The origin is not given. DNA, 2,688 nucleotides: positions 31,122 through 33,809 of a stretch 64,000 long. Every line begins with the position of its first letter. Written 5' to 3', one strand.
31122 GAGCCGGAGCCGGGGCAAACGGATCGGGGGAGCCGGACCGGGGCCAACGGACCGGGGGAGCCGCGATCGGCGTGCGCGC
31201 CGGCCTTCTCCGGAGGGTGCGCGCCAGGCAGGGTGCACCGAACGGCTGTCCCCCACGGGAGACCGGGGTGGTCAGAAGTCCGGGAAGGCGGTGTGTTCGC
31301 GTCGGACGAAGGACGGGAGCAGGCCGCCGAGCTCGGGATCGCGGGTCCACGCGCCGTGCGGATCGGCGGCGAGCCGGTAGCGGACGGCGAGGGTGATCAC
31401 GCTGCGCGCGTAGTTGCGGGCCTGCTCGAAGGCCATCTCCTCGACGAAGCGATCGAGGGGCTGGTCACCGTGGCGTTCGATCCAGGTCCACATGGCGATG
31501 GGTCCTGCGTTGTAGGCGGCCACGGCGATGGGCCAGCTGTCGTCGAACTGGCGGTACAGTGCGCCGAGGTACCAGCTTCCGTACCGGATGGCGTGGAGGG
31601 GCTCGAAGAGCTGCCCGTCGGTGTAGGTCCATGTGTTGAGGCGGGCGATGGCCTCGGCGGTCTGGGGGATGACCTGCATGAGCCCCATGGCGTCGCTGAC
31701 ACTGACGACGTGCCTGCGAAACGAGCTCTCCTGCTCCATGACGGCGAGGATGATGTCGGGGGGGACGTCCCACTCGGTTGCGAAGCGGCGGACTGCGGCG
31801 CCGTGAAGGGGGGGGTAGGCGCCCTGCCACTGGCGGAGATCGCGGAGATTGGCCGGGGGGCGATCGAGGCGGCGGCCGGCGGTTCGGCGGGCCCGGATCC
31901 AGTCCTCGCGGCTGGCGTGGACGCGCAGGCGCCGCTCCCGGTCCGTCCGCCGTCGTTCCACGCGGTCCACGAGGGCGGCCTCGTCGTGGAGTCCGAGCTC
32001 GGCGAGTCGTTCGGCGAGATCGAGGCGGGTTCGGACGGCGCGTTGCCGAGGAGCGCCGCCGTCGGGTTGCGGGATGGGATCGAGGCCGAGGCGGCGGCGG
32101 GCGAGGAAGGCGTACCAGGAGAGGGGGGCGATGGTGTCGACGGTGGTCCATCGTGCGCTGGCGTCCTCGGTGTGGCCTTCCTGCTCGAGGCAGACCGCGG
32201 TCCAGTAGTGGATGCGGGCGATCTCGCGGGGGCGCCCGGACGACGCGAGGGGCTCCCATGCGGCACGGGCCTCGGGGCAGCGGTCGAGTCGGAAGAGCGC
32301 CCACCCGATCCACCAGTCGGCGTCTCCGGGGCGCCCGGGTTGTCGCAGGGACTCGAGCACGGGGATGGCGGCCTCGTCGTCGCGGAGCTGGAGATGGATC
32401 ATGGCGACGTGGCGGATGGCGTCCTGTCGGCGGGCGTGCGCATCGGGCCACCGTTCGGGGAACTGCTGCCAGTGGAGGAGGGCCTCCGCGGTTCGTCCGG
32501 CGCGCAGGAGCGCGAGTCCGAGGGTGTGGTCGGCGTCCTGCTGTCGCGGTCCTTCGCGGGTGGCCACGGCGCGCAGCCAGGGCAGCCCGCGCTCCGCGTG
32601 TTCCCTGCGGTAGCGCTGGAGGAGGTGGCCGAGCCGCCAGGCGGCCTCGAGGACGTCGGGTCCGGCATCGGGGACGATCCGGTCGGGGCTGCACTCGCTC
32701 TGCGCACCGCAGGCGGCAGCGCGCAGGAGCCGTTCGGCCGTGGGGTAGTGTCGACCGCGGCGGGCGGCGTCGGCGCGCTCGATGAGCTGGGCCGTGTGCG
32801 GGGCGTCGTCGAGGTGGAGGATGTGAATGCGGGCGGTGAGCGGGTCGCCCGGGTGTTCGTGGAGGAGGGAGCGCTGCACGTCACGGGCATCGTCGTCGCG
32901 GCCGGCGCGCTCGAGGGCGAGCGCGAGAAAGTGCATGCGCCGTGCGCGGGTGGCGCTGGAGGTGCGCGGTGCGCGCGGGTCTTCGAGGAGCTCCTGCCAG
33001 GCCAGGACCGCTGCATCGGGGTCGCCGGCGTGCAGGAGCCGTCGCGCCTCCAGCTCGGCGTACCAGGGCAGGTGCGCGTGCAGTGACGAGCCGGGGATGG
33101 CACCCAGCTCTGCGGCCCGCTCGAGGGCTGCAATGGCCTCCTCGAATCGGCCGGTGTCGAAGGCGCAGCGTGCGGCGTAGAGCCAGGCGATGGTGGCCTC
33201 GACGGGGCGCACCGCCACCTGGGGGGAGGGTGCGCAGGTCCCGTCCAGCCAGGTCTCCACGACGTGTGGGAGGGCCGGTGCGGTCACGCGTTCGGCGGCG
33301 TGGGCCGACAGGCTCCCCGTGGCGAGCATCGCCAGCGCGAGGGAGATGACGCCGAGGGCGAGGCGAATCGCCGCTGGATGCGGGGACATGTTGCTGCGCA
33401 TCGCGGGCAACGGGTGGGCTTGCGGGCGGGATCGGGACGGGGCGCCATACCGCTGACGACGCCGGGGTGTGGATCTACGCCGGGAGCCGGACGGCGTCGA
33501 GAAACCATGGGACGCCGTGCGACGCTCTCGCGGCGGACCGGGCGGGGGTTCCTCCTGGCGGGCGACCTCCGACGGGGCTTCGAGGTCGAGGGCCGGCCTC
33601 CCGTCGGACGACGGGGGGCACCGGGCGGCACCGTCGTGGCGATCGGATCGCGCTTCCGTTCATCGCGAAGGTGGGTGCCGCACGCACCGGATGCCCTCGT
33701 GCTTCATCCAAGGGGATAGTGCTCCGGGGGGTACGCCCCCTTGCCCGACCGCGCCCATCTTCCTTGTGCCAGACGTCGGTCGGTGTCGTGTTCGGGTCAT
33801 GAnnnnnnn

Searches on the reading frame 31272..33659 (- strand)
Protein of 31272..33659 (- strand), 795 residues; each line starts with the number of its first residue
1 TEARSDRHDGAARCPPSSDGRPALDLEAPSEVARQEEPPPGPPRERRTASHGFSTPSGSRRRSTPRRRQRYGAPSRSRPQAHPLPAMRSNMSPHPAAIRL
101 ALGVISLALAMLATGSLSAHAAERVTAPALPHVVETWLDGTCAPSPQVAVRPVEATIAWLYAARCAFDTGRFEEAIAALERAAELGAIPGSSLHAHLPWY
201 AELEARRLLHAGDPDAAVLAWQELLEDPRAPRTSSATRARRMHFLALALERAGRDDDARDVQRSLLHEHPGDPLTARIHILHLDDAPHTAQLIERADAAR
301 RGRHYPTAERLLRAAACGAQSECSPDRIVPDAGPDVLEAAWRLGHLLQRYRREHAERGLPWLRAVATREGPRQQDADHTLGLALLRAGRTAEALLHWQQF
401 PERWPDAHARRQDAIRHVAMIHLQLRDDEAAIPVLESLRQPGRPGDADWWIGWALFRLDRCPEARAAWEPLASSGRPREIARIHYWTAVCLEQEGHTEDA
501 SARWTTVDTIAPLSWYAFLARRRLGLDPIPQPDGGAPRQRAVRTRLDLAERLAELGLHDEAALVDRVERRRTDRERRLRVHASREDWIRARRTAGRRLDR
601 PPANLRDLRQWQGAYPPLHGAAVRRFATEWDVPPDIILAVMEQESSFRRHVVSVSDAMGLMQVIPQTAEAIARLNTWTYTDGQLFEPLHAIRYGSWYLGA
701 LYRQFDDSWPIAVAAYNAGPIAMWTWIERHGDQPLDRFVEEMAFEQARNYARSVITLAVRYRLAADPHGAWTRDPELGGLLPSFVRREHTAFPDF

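Call 72: search_protein_families(library=pfam, proteins=[window:31272-33659:-])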
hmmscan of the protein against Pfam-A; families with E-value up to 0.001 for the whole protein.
window:31272-33659:- (795 aa): 8 families
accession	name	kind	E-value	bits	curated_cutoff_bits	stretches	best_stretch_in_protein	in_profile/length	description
PF01464.25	SLT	-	4.4e-27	94.4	21.3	1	627-733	7-111/117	Transglycosylase SLT domain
PF13432.12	TPR_16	-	2.6e-14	53.8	32.7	2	154-186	29-59/65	Tetratricopeptide repeat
PF13174.12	TPR_6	-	3.7e-13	49.6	26.3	0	158-183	2-27/33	Tetratricopeptide repeat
PF13428.12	TPR_14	-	2.2e-09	37.5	23.5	0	158-186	3-31/44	Tetratricopeptide repeat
PF07719.23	TPR_2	-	1.7e-08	34.4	27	1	158-185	3-30/34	Tetratricopeptide repeat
PF19489.4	SLT_4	-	0.00011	22.4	27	1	622-668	37-81/184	Transglycosylase SLT domain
PF00515.34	TPR_1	-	0.00034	20.7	27.8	0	158-185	3-30/34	Tetratricopeptide repeat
PF13181.12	TPR_8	-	0.00041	20.7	25.7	0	162-185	7-30/34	Tetratricopeptide repeat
